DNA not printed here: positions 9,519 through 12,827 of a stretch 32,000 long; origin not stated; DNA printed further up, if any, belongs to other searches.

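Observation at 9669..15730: Two-gene cassette: N6-adenine methyltransferase with TRD, coupled to a PLD-nuclease/SNF2-helicase fusion, a candidate non-canonical restriction/defence system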

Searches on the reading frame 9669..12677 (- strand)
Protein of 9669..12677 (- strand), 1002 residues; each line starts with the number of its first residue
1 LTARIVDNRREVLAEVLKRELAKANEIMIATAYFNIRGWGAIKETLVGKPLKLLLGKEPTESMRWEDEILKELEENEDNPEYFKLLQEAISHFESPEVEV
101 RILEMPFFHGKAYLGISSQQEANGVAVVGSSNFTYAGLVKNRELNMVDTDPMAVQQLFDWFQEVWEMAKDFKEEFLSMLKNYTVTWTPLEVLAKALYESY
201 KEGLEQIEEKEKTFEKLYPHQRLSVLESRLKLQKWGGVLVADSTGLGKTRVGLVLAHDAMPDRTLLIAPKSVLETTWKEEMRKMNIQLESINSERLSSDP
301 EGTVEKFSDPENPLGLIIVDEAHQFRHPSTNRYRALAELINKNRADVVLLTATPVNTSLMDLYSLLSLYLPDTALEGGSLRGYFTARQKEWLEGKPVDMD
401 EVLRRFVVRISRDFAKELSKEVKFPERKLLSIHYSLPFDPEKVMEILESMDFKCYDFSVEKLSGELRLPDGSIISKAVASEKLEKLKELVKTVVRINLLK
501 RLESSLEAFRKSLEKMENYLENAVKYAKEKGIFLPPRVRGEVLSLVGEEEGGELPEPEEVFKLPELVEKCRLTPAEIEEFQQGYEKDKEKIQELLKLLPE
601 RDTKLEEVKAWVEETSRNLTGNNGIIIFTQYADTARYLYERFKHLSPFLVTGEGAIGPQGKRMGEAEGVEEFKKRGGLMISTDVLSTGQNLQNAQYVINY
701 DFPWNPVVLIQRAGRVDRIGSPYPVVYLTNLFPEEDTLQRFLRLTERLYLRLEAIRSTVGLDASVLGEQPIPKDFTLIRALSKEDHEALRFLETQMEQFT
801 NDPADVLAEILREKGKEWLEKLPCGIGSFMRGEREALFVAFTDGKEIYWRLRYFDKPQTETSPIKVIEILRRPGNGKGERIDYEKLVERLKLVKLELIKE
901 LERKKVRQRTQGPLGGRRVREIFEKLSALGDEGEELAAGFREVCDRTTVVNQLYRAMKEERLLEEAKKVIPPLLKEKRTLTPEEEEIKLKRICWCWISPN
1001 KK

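Call 6: search_protein_families(library=pfam, proteins=[window:9669-12677:-], max_evalue=0.01)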
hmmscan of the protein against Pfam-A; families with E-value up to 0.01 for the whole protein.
window:9669-12677:- (1002 aa): 8 families
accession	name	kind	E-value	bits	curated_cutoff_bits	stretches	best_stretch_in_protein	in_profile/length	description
PF00271.37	Helicase_C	-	1.2e-15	58.1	23.5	1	620-720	13-110/110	Helicase conserved C-terminal domain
PF00176.29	SNF2-rel_dom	-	5.1e-15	55.8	24.9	2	316-420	128-227/290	SNF2-related domain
PF13091.12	PLDc_2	-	3.9e-11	43.3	27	1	25-165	10-132/132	PLD-like domain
PF04851.21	ResIII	-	4e-09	37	22.5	1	219-355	6-163/164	Type III restriction enzyme, res subunit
PF00270.35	DEAD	-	4.2e-07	30.3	26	1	237-355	16-161/167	DEAD/DEAH box helicase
PF09565.16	RE_NgoFVII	-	1.3e-06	28.2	23.8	1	81-164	65-148/162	NgoFVII restriction endonuclease N-terminal PLD domain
PF07652.20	Flavi_DEAD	-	0.0015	19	21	0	263-356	35-138/148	Flavivirus DEAD domain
PF13401.12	AAA_22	-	0.0066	17.2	27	0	244-350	14-120/130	AAA domain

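Call 7: search_protein_families(library=padloc, proteins=[window:9669-12677:-], max_evalue=0.01)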
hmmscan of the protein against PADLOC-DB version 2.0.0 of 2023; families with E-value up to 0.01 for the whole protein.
window:9669-12677:- (1002 aa): 56 families (the best 25 are shown)
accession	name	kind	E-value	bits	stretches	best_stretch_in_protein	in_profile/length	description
PDLC01075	C3a139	-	2.9e-47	159.6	2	5-640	4-630/948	HKD+Snf2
PDLC02623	DrmD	-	4.7e-33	112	2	595-789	503-690/1040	DrmD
PDLC02500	BrxHI|BrxHII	-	1.1e-26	91.6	1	583-763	435-613/933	BrxHI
PDLC00659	HmaA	-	1.7e-26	90.4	1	314-768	224-656/1176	SNF2 helicase / DEAD-box helicase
PDLC02193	PLD_Helicase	-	2.1e-26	90.4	2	589-748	656-827/905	-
PDLC02621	DrmD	-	2.4e-26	90.3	1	483-769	388-677/1040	DrmD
PDLC02619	DrmD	-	3.3e-25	86.4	3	669-732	483-546/872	DrmD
PDLC02843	DpdE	-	5.4e-25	85.5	2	239-368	179-311/1091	DpdE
PDLC00633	ZorD1|ZorD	-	3.1e-16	56.7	3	204-288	431-518/908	"SWI2/SNF2 helicase, Mrr-like nuclease"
PDLC02504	BrxHI|BrxHII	-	1.3e-14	51.1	1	601-768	464-626/971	BrxHII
PDLC02849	DpdE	-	8.6e-14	48.6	2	231-419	414-618/857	DpdE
PDLC02620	DrmD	-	3.4e-13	46.5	1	622-733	484-590/1060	DrmD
PDLC02572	DrmA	-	5.4e-13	45.8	1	494-721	396-623/1043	DrmA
PDLC02840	DpdE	-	9.7e-13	45.3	2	239-368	180-316/1091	DpdE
PDLC00632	ZorD1|ZorD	-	1.9e-12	44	2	622-727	938-1049/1101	"SWI2/SNF2 helicase, Mrr-like nuclease"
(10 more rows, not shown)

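Call 8: search_protein_families(library=ncbifam, proteins=[window:9669-12677:-], max_evalue=0.01)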
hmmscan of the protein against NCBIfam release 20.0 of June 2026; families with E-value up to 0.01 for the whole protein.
window:9669-12677:- (1002 aa): 22 families
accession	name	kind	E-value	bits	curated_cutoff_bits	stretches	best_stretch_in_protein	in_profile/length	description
NF042964.1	phospholipD_antiphage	equivalog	2.6e-40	138.5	1100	3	498-765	602-832/895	phospholipase D-like domain-containing anti-phage protein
NF038317.1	DISARM_DrmD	equivalog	1.3e-36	126.4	610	1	309-776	234-666/1021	DISARM system SNF2-like helicase DrmD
NF041062.1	DpdE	equivalog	1.6e-27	95.9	500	2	576-724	498-647/1048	protein DpdE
NF038318.1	DISARM_DrmD_b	equivalog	1.8e-24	85.9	950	2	669-731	480-542/868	DISARM system SNF2-like helicase DrmD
NF003426.0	PRK04914.1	equivalog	8.4e-15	54.1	576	1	678-721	550-593/959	RNA polymerase-associated protein RapA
NF058637.1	helic_SCO1167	equivalog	3.7e-14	51.8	1200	2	600-725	760-880/932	SCO1167/SCO6262 family helicase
TIGR01587.1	cas3_core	equivalog_domain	4.3e-09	35.9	102.45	1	574-739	175-342/358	CRISPR-associated helicase Cas3'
NF041790.1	anti-phage_ZorD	equivalog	4.9e-09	34.7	1500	1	615-724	913-1029/1035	type I Zorya anti-phage system protein ZorD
NF010337.0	PRK13766.1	equivalog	6.8e-09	34.4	610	1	595-721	340-470/781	Hef nuclease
NF053675.1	pilus_reg_Snf2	equivalog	2.7e-07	29.1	1100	1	622-722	877-975/1029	pilus expression-regulating Snf2 family helicase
NF002340.1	PRK01297.1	equivalog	3.2e-06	26.2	564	1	624-721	251-345/372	ATP-dependent RNA helicase RhlB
NF008394.0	PRK11192.1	equivalog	2.3e-05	23.4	507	1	585-721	215-343/441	ATP-dependent RNA helicase SrmB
NF041068.1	DpdK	equivalog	0.00016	21.3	100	1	75-163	87-165/167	phospholipase D-like domain-containing protein DpdK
NF008169.0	PRK10917.2-3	equivalog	0.00019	20.1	555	1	241-356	256-381/610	ATP-dependent DNA helicase RecG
NF053631.1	RNA_helic_CshA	equivalog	0.00037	19.5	646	1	670-724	281-336/434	degradosome RNA helicase CshA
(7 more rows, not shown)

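Call 11: find_homologous_proteins(query=window:9669-12677:-, max_evalue=1e-10)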
Query window:9669-12677:- (1002 aa): 700 proteins with E <= 1e-10 among 8000 candidates; the best 120 are listed.
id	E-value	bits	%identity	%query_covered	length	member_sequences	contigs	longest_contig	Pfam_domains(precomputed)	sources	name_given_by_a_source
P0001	0.0e+0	2220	100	100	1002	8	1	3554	PF00270.36,PF00176.30,PF13091.13,PF09565.17,PF00271.38,PF04851.22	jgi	-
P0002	0.0e+0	1944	86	100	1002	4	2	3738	PF00270.36,PF00176.30,PF13091.13,PF00271.38,PF04851.22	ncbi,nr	ncbi:MAG: hypothetical protein DSO02_03790 [Hadesarchaea archaeon]|nr:MAG: hypothetical protein DSO0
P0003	0.0e+0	1323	60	100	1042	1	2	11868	PF00270.36,PF00176.30,PF13091.13,PF00271.38,PF04851.22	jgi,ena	-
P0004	0.0e+0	1312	58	100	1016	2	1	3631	PF00270.36,PF00176.30,PF13091.13,PF00271.38,PF04851.22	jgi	jgi:superfamily II DNA or RNA helicase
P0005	0.0e+0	1310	59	99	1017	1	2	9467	PF00176.30,PF13091.13,PF00271.38,PF04851.22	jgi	-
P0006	0.0e+0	1088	53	99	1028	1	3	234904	PF00270.36,PF00176.30,PF13091.13,PF00271.38,PF04851.22,PF20720.4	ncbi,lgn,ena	-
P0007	0.0e+0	1082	52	100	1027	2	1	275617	PF00270.36,PF00176.30,PF13091.13,PF00271.38,PF04851.22,PF20720.4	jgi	jgi:superfamily II DNA or RNA helicase/HKD family nuclease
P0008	0.0e+0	1079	52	100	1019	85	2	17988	PF00270.36,PF00176.30,PF13091.13,PF00271.38,PF04851.22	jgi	jgi:SNF2 family DNA or RNA helicase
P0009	0.0e+0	1078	52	100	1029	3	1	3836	PF00270.36,PF00176.30,PF13091.13,PF00271.38,PF04851.22,PF20720.4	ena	-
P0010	0.0e+0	1073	51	99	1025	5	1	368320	PF00176.30,PF13091.13,PF00271.38,PF04851.22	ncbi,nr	ncbi:MAG: helicase-related protein [Thaumarchaeota archaeon]|nr:helicase-related protein [Candidatus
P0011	0.0e+0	1071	51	99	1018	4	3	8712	PF00270.36,PF00176.30,PF13091.13,PF00271.38,PF04851.22,PF20720.4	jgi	jgi:superfamily II DNA or RNA helicase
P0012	0.0e+0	1067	52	100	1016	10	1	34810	PF00270.36,PF00176.30,PF13091.13,PF00271.38,PF04851.22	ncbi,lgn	-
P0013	0.0e+0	1066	51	100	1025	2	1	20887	PF00270.36,PF00176.30,PF13091.13,PF00271.38,PF04851.22,PF20720.4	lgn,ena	-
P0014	0.0e+0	1065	52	99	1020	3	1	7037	PF00270.36,PF00176.30,PF13091.13,PF00271.38,PF04851.22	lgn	-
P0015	0.0e+0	1064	51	100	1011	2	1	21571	PF00270.36,PF00176.30,PF13091.13,PF00271.38,PF04851.22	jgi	jgi:superfamily II DNA or RNA helicase/HKD family nuclease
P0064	7.4e-296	1002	48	99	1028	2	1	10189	PF00270.36,PF00176.30,PF13091.13,PF00271.38,PF04851.22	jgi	jgi:superfamily II DNA or RNA helicase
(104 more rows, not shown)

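Call 15: find_related_loci(query=window:9669-12677:-, collection=genome_contigs, flank=10000)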
Query window:9669-12677:- (1002 aa) in genome_contigs; peptide patterns used: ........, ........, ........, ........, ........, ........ (x = any residue, [..] = any of these).
48 stretches matched a pattern, but none encodes a relative of the query by tblastn (E <= 1e-3).

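Call 21: find_related_loci(query=A1, collection=genome_contigs, flank=10000)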
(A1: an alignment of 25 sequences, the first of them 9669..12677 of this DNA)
Query A1 (1002 aa) in genome_contigs; peptide patterns used: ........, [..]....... (x = any residue, [..] = any of these).
95 stretches matched a pattern; 28 encode a relative of the query (tblastn E <= 1e-3); 28 distinct loci.
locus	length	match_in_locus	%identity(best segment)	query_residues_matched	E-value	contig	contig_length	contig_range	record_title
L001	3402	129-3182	48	3-997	0e+0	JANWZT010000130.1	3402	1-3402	MAG: Candidatus Caldarchaeum sp. isolate SKYG24 NODE_130_length_3402_cov_1.997594, whole genome shotgun sequence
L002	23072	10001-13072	53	4-998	0e+0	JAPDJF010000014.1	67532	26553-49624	MAG: Hadesarchaea archaeon isolate S4B3_HD70 c_000000000156, whole genome shotgun sequence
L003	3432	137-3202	51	3-999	0e+0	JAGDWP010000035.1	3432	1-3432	MAG: Nitrososphaerales archaeon isolate KUA_Bin06 NODE_4692_length_3432_cov_15.150429, whole genome shotgun sequence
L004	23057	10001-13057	50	3-997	0e+0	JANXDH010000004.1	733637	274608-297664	MAG: Aigarchaeota archaeon isolate SKYB10 k141_177034, whole genome shotgun sequence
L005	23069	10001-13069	49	3-998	0e+0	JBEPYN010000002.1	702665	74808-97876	MAG: Nitrososphaerota archaeon isolate 03V1_S199.concoct.093 NODE_6_length_702665_cov_7.549577, whole genome shotgun seq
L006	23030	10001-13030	48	3-997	0e+0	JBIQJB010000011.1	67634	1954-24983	MAG: Nitrosopumilales archaeon isolate mag.109f NODE_578_length_67634, whole genome shotgun sequence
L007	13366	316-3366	48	3-997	0e+0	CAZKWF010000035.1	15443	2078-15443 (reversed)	MAG TPA_asm: uncultured Candidatus Bathyarchaeia archaeon isolate binchicken_co294_181 genome assembly, contig: NODE_392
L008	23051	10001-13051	49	3-996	0e+0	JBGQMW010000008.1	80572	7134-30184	MAG: Candidatus Bathyarchaeia archaeon isolate OBJ2_061818_130_9 k141_1422694_length_80572_cov_21.6855, whole genome sho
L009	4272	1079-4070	52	1-996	0e+0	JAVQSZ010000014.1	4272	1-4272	MAG: Nitrososphaerota archaeon isolate SKYBB_hs_bin131 NODE_14_length_4272_cov_539.263170, whole genome shotgun sequence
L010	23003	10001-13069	48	3-1002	0e+0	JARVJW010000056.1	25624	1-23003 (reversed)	MAG: Nitrososphaeria archaeon isolate DRTY3_bin.13 NODE_371_length_25624_cov_9.99282, whole genome shotgun sequence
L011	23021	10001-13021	48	3-997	0e+0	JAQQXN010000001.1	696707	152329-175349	Thermoproteati archaeon 3817-70 NODE_1, whole genome shotgun sequence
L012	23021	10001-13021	47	3-997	0e+0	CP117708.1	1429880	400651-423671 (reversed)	Thermoproteati archaeon 3918-20 chromosome, complete genome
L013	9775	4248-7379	44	1-1002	0e+0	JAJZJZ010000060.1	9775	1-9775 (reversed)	MAG: Thermoplasmata archaeon isolate LSA5.bin89 NODE_10542_length_9775_cov_8.930452, whole genome shotgun sequence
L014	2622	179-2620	52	3-800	0e+0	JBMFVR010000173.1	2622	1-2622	MAG: Nitrososphaeria archaeon isolate KM4348-34 NODE_173_length_2622_cov_1.665226, whole genome shotgun sequence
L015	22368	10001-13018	44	3-998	0e+0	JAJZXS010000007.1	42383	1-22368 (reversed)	MAG: Thermoplasmata archaeon isolate TL1-4.bin50 NODE_572_length_42383_cov_5.690884, whole genome shotgun sequence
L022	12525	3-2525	48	175-997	0e+0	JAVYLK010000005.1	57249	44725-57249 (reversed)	MAG: Candidatus Caldarchaeum sp. isolate BF3_201808_bins_33 BF3_201808_bins_33_scaffold_5, whole genome shotgun sequence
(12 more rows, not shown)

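Call 29: search_solved_structures(query=window:9669-12677:-, max_evalue=0.001)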
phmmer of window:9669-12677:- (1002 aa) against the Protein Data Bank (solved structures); distinct sequences matched with E-value up to 0.001: 61 (the best 60 are shown).
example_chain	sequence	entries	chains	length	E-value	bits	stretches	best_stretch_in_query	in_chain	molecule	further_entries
1z63_A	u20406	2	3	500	2.6e-11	45.6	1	230-408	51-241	Helicase of the snf2/rad54 family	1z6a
6iro_L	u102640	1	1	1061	5.4e-11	44.6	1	233-413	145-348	ISWI chromatin-remodeling complex ATPase ISW1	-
6jyl_K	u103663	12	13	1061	5.4e-11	44.6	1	233-413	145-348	ISWI chromatin-remodeling complex ATPase ISW1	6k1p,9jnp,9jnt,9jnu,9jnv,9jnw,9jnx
7x3t_V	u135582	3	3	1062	5.5e-11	44.6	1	233-413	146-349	ISWI chromatin-remodeling complex ATPase ISW1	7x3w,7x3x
9lj2_K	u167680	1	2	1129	6.8e-11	44.2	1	233-413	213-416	ISWI chromatin-remodeling complex ATPase ISW1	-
8so8_A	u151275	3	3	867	1.9e-10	42.8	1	678-725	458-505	RNA polymerase-associated protein RapA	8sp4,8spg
6ne3_W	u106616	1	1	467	2.3e-10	42.5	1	317-423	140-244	SWI/SNF-related matrix-associated actin-dependent regulator of chromatin subfamily A membe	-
6bog_A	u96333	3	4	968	2.8e-10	42.2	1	678-725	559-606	RNA polymerase-associated protein RapA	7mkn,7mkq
7m8e_F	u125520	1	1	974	2.8e-10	42.2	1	678-725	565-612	RNA polymerase-associated protein RapA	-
4s20_K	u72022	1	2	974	2.9e-10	42.2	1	678-725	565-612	RNA polymerase-associated protein RapA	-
5jxr_A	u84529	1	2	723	5.2e-10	41.3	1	316-418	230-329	Chromatin-remodeling complex ATPase-like protein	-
7ux9_P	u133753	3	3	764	6.3e-10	41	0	313-402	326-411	ATP-dependent DNA helicase DDM1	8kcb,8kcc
8wh5_K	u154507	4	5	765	6.3e-10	41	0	313-402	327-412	ATP-dependent DNA helicase DDM1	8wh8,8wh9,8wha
8j90_K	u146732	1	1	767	6.4e-10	41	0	313-402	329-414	ATP-dependent DNA helicase DDM1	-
8skz_A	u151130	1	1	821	8e-10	40.7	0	313-402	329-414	ATP-dependent DNA helicase DDM1,Lymphoid-specific helicase chimera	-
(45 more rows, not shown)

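Call 35: search_dna_similar(query=window:9669-12677:-, collection=plasmids, mode=protein, max_rows=25, max_evalue=1e-20)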
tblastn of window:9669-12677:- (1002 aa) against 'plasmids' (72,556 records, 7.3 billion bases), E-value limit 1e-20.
Records with a match: 42; places in all: 42; records where one place covers at least 80% of the query: 0.
Best place of each record, by identity: <60% 42.
By first word of the organism name: Lactococcus 4; Nostoc 3; Vibrio 3; Lactiplantibacillus 3; Planktothrix 2; Rhodococcus 2; Leptolyngbya 2; Deinococcus 1; Microcystis 1; Brasilonema 1; and 20 more.
By predicted mobility (MOB-suite, as given by PLSDB): non-mobilizable 30; mobilizable 7; conjugative 5.
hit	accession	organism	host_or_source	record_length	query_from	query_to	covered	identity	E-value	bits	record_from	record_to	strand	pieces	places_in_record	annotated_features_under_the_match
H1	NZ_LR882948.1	Planktothrix agardhii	-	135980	81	851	77%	29.4%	8e-60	232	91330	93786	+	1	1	SNF2-related protein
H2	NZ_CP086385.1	Deinococcus radiophilus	Harpadon nehereus,cell culture,2 Mrad ...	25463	84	851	77%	29.2%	1e-64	247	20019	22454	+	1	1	helicase-related protein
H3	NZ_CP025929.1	Microcystis aeruginosa NIES-2481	cell culture,freshwater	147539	81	851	77%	28.5%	3e-57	224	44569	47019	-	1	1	helicase-related protein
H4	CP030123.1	Brasilonema octagenarum UFV-E1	Eucalyptus grandis,mixed culture,leaves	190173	81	851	77%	28.1%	2e-60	234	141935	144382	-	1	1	helicase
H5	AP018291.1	Calothrix sp. NIES-4105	-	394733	81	851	77%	27.5%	1e-55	219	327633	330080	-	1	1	putative helicase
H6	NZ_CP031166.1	Euzebya pacifica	-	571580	85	697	61%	28.6%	8e-39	165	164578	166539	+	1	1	helicase-related protein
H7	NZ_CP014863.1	Thermococcus profundus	-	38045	85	702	62%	27.0%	5e-37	159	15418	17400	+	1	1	helicase-related protein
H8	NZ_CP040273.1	Nostoc sp. C052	Blasia pusilla,pure culture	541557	6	642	64%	25.1%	8e-30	136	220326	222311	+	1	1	helicase-related protein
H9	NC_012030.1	Halorubrum lacusprofundi ATCC 49239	-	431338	86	536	45%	32.0%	1e-34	152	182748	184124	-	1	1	helicase-related protein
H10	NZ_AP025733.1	Nostoc cf. commune SO-36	-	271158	6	522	52%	26.8%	2e-29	134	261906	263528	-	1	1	helicase-related protein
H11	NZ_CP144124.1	Halalkalicoccus sp. CGA53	cell culture,sediment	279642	86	538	45%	30.1%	1e-30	139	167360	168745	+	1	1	helicase-related protein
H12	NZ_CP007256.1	Rhodococcus erythropolis R138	Hydroponic pots with potatoes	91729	94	516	42%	32.0%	7e-38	162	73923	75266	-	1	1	helicase-related protein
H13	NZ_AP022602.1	Mycobacterium gallinarum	-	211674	97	516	42%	30.8%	6e-32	143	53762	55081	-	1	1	helicase-related protein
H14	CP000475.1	Paenarthrobacter aurescens TC1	-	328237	98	521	42%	29.9%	1e-29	135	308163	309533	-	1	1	helicase, SNF2 family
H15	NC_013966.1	Haloferax volcanii DS2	-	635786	83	516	43%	27.5%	4e-23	114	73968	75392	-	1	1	phospholipase D-like domain-containing protein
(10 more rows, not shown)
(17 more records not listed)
